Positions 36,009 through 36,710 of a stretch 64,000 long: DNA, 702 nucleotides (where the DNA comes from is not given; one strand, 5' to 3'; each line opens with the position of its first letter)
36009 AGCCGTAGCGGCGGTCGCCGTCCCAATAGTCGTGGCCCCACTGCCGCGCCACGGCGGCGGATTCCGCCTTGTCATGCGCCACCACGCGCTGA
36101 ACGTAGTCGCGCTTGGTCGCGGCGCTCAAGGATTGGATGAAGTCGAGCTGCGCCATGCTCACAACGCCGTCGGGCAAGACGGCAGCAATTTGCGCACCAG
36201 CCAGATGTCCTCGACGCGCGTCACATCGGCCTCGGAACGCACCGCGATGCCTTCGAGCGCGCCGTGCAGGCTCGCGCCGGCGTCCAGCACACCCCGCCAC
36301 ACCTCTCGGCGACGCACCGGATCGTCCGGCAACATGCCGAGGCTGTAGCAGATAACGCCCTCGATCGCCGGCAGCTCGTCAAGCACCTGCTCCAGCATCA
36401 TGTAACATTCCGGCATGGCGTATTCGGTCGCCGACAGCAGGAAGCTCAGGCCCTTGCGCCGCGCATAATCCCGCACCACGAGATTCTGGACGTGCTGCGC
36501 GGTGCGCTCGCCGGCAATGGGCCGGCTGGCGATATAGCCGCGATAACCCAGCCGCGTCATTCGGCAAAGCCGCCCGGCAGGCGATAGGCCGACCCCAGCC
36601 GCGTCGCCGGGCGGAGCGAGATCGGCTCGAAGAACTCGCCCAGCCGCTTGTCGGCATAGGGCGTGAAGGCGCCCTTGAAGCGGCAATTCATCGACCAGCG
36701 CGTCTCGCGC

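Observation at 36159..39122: Tightly coupled cassette with no assignable chemistry: split transketolase, 2OG oxygenase and a 133-aa orphan inside a sugar operon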

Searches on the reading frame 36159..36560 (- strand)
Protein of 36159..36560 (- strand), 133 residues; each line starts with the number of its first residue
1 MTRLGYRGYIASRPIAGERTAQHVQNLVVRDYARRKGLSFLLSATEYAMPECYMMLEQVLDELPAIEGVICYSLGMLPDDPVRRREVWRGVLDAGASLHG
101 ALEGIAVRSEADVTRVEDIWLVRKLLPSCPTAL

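Call 7: search_protein_families(library=ncbifam, proteins=[window:36159-36560:-], max_evalue=0.01)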
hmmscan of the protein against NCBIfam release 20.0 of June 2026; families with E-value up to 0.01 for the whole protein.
window:36159-36560:- (133 aa): 1 family
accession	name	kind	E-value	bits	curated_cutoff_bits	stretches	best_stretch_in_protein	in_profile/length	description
TIGR04323.1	SpoChoClust_1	subfamily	2.8e-46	156.4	55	1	5-126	1-122/122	LIC12192 family sporadic carbohydrate cluster protein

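Call 8: search_protein_families(library=pfam, proteins=[window:36159-36560:-], max_evalue=0.01)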
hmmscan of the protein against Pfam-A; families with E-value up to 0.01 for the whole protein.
window:36159-36560:- (133 aa): 0 families

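Call 16: find_encoding_contigs(protein=window:36159-36560:-, flank=10000, max_places=4)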
Protein window:36159-36560:- (133 aa): 3 contigs read that carry it; 3 places shown.
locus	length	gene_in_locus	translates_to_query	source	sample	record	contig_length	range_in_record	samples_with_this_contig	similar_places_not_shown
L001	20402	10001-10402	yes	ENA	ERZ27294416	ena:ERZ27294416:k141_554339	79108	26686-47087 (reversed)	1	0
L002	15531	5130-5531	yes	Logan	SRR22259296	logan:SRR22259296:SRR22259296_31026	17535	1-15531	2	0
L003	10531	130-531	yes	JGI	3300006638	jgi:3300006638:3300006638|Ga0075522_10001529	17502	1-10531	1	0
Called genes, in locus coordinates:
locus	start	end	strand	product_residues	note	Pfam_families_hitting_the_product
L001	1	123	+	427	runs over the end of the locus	-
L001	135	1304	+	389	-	PF13489:Methyltransf_23 (weak), PF13847:Methyltransf_31 (weak), PF08241:Methyltransf_11 (weak), PF08242:Methyltransf_12 (weak)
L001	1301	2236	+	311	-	-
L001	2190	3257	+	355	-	PF05368:NmrA (weak), PF01073:3Beta_HSD, PF01370:Epimerase, PF02719:Polysacc_synt_2, PF04321:RmlD_sub_bind, PF07993:NAD_binding_4, PF13460:NAD_binding_10, PF16363:GDP_Man_Dehyd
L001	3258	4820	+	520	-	PF01467:CTP_transf_like, PF00294:PfkB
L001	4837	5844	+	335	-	PF01073:3Beta_HSD, PF01370:Epimerase, PF02719:Polysacc_synt_2 (weak), PF04321:RmlD_sub_bind, PF05368:NmrA, PF16363:GDP_Man_Dehyd, PF07993:NAD_binding_4 (faint), PF13460:NAD_binding_10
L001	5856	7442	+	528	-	-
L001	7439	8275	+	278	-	PF13292:DXP_synthase_N (faint), PF00456:Transketolase_N, PF00676:E1_dh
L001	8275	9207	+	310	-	PF02779:Transket_pyr, PF02780:Transketolase_C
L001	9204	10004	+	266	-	-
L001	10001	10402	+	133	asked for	-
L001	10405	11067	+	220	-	PF01209:Ubie_methyltran (weak), PF13489:Methyltransf_23, PF02353:CMAS (weak), PF07021:MetW (weak), PF13847:Methyltransf_31, PF08241:Methyltransf_11, PF08242:Methyltransf_12, PF13649:Methyltransf_25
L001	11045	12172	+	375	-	PF00155:Aminotran_1_2 (weak), PF01041:DegT_DnrJ_EryC1, PF01212:Beta_elim_lyase (faint)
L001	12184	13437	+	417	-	PF08421:Methyltransf_13, PF13489:Methyltransf_23, PF08241:Methyltransf_11, PF08242:Methyltransf_12, PF13649:Methyltransf_25, PF13847:Methyltransf_31 (weak), PF08484:Methyltransf_14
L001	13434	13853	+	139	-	PF00903:Glyoxalase, PF13669:Glyoxalase_4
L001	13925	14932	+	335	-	PF03102:NeuB, PF08666:SAF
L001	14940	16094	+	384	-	PF02350:Epimerase_2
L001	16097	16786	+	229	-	PF02348:CTP_transf_3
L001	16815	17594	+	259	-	PF00483:NTP_transferase, PF12804:NTP_transf_3 (weak)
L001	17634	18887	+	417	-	PF08421:Methyltransf_13, PF13489:Methyltransf_23, PF08241:Methyltransf_11 (weak), PF08242:Methyltransf_12 (weak), PF08484:Methyltransf_14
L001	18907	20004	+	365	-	PF04321:RmlD_sub_bind (weak), PF01073:3Beta_HSD (weak), PF01370:Epimerase, PF16363:GDP_Man_Dehyd, PF02719:Polysacc_synt_2, PF07993:NAD_binding_4 (weak)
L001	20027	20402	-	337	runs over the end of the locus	PF01408:GFO_IDH_MocA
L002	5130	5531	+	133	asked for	-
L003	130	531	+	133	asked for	-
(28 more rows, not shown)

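Call 17: find_homologous_proteins(query=window:36159-36560:-, max_evalue=0.00001)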
Query window:36159-36560:- (133 aa): 725 proteins with E <= 0.00001 among 753 candidates; the best 120 are listed.
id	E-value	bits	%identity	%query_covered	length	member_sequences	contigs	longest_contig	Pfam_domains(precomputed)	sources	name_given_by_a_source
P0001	1.1e-78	279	95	100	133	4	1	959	-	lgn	-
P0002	1.0e-69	250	86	100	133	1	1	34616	-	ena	-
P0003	2.3e-67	243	85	100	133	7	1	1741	-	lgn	-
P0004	7.0e-56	206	68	98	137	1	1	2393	-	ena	-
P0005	1.8e-55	204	73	98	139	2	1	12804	-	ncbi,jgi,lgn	jgi:sporadic carbohydrate cluster protein (TIGR04323 family)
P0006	2.2e-53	198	69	97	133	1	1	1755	-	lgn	-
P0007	2.5e-51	191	68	97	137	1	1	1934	-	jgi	jgi:sporadic carbohydrate cluster protein (TIGR04323 family)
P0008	8.9e-51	189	65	100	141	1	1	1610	-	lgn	-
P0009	1.0e-50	189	68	92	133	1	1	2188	-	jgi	jgi:sporadic carbohydrate cluster protein (TIGR04323 family)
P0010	1.0e-50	189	69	97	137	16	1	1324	-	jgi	jgi:sporadic carbohydrate cluster protein (TIGR04323 family)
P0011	3.5e-50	187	65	98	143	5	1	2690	-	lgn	-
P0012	5.4e-50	187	68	92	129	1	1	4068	-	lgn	-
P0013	1.0e-49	186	67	97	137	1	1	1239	-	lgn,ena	-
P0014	1.9e-49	185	66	97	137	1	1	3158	-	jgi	jgi:sporadic carbohydrate cluster protein (TIGR04323 family)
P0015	3.4e-49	184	70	90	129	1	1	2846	-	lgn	-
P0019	5.6e-49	183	65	97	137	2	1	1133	-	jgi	jgi:sporadic carbohydrate cluster protein (TIGR04323 family)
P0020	1.1e-48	182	66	97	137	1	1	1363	-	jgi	jgi:sporadic carbohydrate cluster protein (TIGR04323 family)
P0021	1.4e-48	182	68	93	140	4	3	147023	-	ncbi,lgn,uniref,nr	ncbi:sporadic carbohydrate cluster protein (TIGR04323 family) [Azospirillum brasilense]|uniref:Spora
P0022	1.6e-48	182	67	92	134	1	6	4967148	-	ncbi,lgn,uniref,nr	ncbi:LIC12192 family sporadic carbohydrate cluster protein [Paramagnetospirillum magneticum]|uniref:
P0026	5.1e-48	180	64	97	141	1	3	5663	-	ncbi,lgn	ncbi:MAG: LIC12192 family sporadic carbohydrate cluster protein [Rhodospirillaceae bacterium]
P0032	2.1e-47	178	66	93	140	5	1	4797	-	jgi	jgi:sporadic carbohydrate cluster protein (TIGR04323 family)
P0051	1.5e-45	172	58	98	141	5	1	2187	-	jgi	jgi:sporadic carbohydrate cluster protein (TIGR04323 family)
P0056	2.5e-45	172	63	96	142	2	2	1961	-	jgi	jgi:sporadic carbohydrate cluster protein (TIGR04323 family)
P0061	5.8e-45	170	68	90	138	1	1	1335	-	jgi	jgi:sporadic carbohydrate cluster protein (TIGR04323 family)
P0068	1.3e-44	169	63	98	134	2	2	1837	-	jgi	jgi:sporadic carbohydrate cluster protein (TIGR04323 family)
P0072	1.5e-44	169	62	100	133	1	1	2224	-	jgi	jgi:sporadic carbohydrate cluster protein (TIGR04323 family)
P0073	1.8e-44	169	68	90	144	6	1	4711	-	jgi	jgi:sporadic carbohydrate cluster protein (TIGR04323 family)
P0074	1.9e-44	169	63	96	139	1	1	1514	-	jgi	jgi:sporadic carbohydrate cluster protein (TIGR04323 family)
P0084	5.0e-44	167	60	98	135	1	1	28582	-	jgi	jgi:sporadic carbohydrate cluster protein (TIGR04323 family)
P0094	1.4e-43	166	59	98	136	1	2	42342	-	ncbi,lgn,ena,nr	ncbi:MAG: sporadic carbohydrate cluster protein, TIGR04323 family [Alphaproteobacteria bacterium]|nr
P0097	1.8e-43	166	64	93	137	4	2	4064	-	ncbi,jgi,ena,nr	ncbi:MAG TPA: LIC12192 family sporadic carbohydrate cluster protein [Candidatus Sulfotelmatobacter s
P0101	2.0e-43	165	61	95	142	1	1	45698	-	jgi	jgi:sporadic carbohydrate cluster protein (TIGR04323 family)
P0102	2.0e-43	165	61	95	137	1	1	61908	-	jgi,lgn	jgi:sporadic carbohydrate cluster protein (TIGR04323 family)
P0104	2.3e-43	165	64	91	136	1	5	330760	-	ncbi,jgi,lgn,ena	jgi:sporadic carbohydrate cluster protein (TIGR04323 family)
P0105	2.5e-43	165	61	93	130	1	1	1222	-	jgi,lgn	jgi:sporadic carbohydrate cluster protein (TIGR04323 family)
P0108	2.6e-43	165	64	90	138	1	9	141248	-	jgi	jgi:sporadic carbohydrate cluster protein (TIGR04323 family)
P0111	3.1e-43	165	64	93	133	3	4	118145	-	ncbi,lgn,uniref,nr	ncbi:LIC12192 family sporadic carbohydrate cluster protein [Azospirillum sp. TSO5]|uniref:LIC12192 f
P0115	4.5e-43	164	66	90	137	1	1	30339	-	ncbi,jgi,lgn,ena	jgi:sporadic carbohydrate cluster protein (TIGR04323 family)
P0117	5.0e-43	164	63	100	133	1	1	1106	-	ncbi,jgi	jgi:sporadic carbohydrate cluster protein (TIGR04323 family)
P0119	5.6e-43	164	61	96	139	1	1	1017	-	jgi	jgi:sporadic carbohydrate cluster protein (TIGR04323 family)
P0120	7.1e-43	164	62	94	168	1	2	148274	-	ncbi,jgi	jgi:sporadic carbohydrate cluster protein (TIGR04323 family)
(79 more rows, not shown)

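Call 19: find_related_loci(query=A1, collection=genome_contigs, flank=10000)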
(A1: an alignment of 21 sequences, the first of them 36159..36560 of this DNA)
Query A1 (133 aa) in genome_contigs; peptide patterns used: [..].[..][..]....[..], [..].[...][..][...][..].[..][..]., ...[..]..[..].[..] (x = any residue, [..] = any of these).
318 stretches matched a pattern; 217 encode a relative of the query (tblastn E <= 1e-3); the best 80 are kept; 80 distinct loci.
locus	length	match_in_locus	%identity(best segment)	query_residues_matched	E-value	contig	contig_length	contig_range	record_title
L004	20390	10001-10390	62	4-133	1e-53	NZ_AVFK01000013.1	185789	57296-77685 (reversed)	Skermanella aerolata KACC 11604 strain 5416T-32 contig16, whole genome shotgun sequence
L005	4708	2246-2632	63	4-132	3e-53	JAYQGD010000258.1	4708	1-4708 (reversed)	MAG: Rhodospirillaceae bacterium isolate SD9007_COM_concoct_bins.tsv.163_sub NODE_11278_length_4708_cov_5.549323, whole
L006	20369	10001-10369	64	4-126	2e-51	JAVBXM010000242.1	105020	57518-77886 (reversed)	MAG: Phaeospirillum sp. isolate GS7 153, whole genome shotgun sequence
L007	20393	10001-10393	64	3-132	1e-50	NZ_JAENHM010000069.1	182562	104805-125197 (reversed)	Azospirillum endophyticum strain YIM B02556 GCM70020048_69, whole genome shotgun sequence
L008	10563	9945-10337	61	3-133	2e-50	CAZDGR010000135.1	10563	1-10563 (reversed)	MAG TPA_asm: uncultured Rhizobium sp. isolate SRP150892_co1_281 genome assembly, contig: NODE_6489_length_10563_cov_6.43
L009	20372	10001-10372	64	3-126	2e-50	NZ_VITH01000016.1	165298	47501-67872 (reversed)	Azospirillum brasilense strain BR 11650 Ga0314197_116, whole genome shotgun sequence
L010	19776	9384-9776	59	3-133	7e-50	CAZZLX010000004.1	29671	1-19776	MAG TPA_asm: uncultured Rhizobium sp. isolate SRP124364_co1_94 genome assembly, contig: NODE_1234_length_29671_cov_5.027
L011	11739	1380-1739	63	3-122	4e-50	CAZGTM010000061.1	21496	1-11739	MAG TPA_asm: uncultured Rhodospirillaceae bacterium isolate SRP077602_co8_95 genome assembly, contig: NODE_3581_length_2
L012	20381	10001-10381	65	3-128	4e-50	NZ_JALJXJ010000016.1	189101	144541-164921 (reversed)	Azospirillum lipoferum strain Sp59b Ga0451087_16, whole genome shotgun sequence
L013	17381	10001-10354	63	5-122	9e-50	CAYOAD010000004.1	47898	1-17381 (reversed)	MAG TPA_asm: uncultured Rhodospirillaceae bacterium isolate SRP167671_co2_244 genome assembly, contig: NODE_940_length_4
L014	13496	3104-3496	60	3-133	2e-49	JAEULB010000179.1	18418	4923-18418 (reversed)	MAG: Rhodospirillaceae bacterium isolate new MAG-110 k141_3321417, whole genome shotgun sequence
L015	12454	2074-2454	64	2-128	2e-49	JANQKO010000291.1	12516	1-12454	MAG: Alphaproteobacteria bacterium isolate PL25a_bin.159 k99_5428817, whole genome shotgun sequence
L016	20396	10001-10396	59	2-133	3e-49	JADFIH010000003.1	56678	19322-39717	MAG: Proteobacteria bacterium isolate B38T1L10 B38T1L10_NODE419, whole genome shotgun sequence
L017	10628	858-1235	67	1-126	2e-49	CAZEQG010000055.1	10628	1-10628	MAG TPA_asm: uncultured Alphaproteobacteria bacterium isolate SRP290908_co2_153 genome assembly, contig: NODE_9167_lengt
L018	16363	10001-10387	56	5-133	2e-49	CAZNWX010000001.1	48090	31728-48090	MAG TPA_asm: uncultured Magnetovibrio sp. isolate SRP077602_co3_869 genome assembly, contig: NODE_598_length_48090_cov_4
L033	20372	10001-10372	56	2-125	4e-47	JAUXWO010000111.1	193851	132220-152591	MAG: Vicinamibacterales bacterium isolate C15_maxbin.114_sub C15_k141_404838, whole genome shotgun sequence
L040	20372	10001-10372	56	5-128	2e-46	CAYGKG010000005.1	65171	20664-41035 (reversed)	MAG TPA_asm: uncultured Alphaproteobacteria bacterium isolate ERP117304_co1_208 genome assembly, contig: NODE_534_length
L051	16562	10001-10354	63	5-122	1e-45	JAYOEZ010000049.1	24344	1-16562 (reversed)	MAG: Alphaproteobacteria bacterium isolate 139552_S154_concoct_bins.tsv.149_sub NODE_2173_length_24344_cov_9.072337, who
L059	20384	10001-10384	56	5-132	2e-44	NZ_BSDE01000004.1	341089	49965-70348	Geothrix limicola strain Red804 sequence04, whole genome shotgun sequence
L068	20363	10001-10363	58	5-125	1e-43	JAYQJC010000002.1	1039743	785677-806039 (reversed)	MAG: Alphaproteobacteria bacterium isolate SD4487_NP_metabat_bins_2.tsv.493 contig_13726_pilon, whole genome shotgun seq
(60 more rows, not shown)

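Call 23: predict_structure(alignment_id=A1)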
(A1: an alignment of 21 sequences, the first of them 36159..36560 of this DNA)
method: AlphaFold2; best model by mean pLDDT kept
length: 133 residues; sequences in the alignment: 21
mean_pLDDT: 93.1   pTM: 0.86
mean pLDDT of the five models: 93.1, 92.7, 92.3, 89.5, 88.4
residues with pLDDT >= 90: 104; 70-90: 27; 50-70: 2; < 50: 0
segments of 3 or more residues with pLDDT < 50: none
pLDDT, mean of each block of 10 residues (from residue 1): 92 88 97 98 89 92 97 93 95 97 97 94 87 74
secondary structure, 60 per line:
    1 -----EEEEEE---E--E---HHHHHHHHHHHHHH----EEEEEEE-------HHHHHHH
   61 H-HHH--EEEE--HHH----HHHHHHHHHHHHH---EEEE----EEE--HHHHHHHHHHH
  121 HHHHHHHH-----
elements in order: E6-11 H22-35 E40-46 H54-61 E68-71 H81-93 E97-100 E105-107 H110-128

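Call 27: search_protein_families(library=pfam, proteins=[window:36159-36560:-], max_evalue=10)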
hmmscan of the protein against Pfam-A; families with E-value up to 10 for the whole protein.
window:36159-36560:- (133 aa): 0 families

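Call 28: fold_search(model_id=the predicted structure, library=pdb)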
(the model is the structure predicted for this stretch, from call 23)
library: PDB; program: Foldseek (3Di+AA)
matches with E <= 10: 1492; with E <= 0.001: 3
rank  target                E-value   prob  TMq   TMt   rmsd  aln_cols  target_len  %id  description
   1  3guv                  3.5e-04  1.00  0.62  0.56   6.6       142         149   11  Crystal structure of a resolvase family site-specific recombinase from Streptococcus pneumoniae (released 2009-04-07)
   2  4bqq_B                6.2e-04  1.00  0.62  0.29   5.2       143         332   16  Protein crystal structure of the N-terminal and recombinase domains of the Streptomyces temperate phage serine recombi (released 2013-06-12)
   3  5cy1_A                9.9e-04  1.00  0.52  0.40   5.5       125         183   14  Tn3 resolvase - site III complex crystal form I (released 2017-01-11)
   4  3g13_B                1.4e-03  1.00  0.64  0.62   6.0       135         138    9  Crystal structure of putative conjugative transposon recombinase from Clostridium difficile (released 2009-02-10)
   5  5cy1_B                1.4e-03  1.00  0.51  0.40   6.9       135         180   12  Tn3 resolvase - site III complex crystal form I (released 2017-01-11)
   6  2rsl_A                2.2e-03  1.00  0.47  0.53   4.7       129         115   17  REFINEMENT OF GAMMA DELTA RESOLVASE REVEALS A STRIKINGLY FLEXIBLE MOLECULE (released 1994-04-30)
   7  3g13_A                2.6e-03  1.00  0.55  0.49   8.5       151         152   12  Crystal structure of putative conjugative transposon recombinase from Clostridium difficile (released 2009-02-10)
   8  9iu2_A                3.7e-03  1.00  0.70  0.22   4.6       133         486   10  Cryo-EM structure of the large serine recombinase Bxb1 in complex with attP and attB (GT/TT CDN) in the pre-strand exc (released 2026-03-04)
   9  6dgc_A                4.5e-03  1.00  0.57  0.53   7.6       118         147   15  Crystal structure of the C-terminal catalytic domain of ISC1926 TnpA, an IS607-like serine recombinase (released 2018-07-18)
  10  9dxh_A                8.1e-03  1.00  0.62  0.19   5.0       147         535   10  attPmm and attBmm bound serine integrase complex in the pre-rotation state (released 2026-01-21)
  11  5cy2_E                8.1e-03  0.99  0.51  0.41   5.7       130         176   15  Tn3 resolvase - site III complex crystal form II (released 2017-01-11)
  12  5dte_A                8.1e-03  0.97  0.43  0.23   5.6       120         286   12  Crystal Structure of an ABC transporter periplasmic solute binding protein (IPR025997) from Actinobacillus succinogene (released 2015-10-07)
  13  2gm4_A                8.6e-03  1.00  0.58  0.46   4.1       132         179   13  An activated, tetrameric gamma-delta resolvase: Hin chimaera bound to cleaved DNA (released 2006-06-27)
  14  1gdr                  8.6e-03  0.99  0.47  0.57   4.2       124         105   14  MODEL FOR A DNA MEDIATED SYNAPTIC COMPLEX SUGGESTED BY CRYSTAL PACKING OF GAMMA DELTA RESOLVASE SUBUNITS (released 1994-04-30)
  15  6dgc_B                9.2e-03  1.00  0.57  0.53   7.5       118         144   14  Crystal structure of the C-terminal catalytic domain of ISC1926 TnpA, an IS607-like serine recombinase (released 2018-07-18)
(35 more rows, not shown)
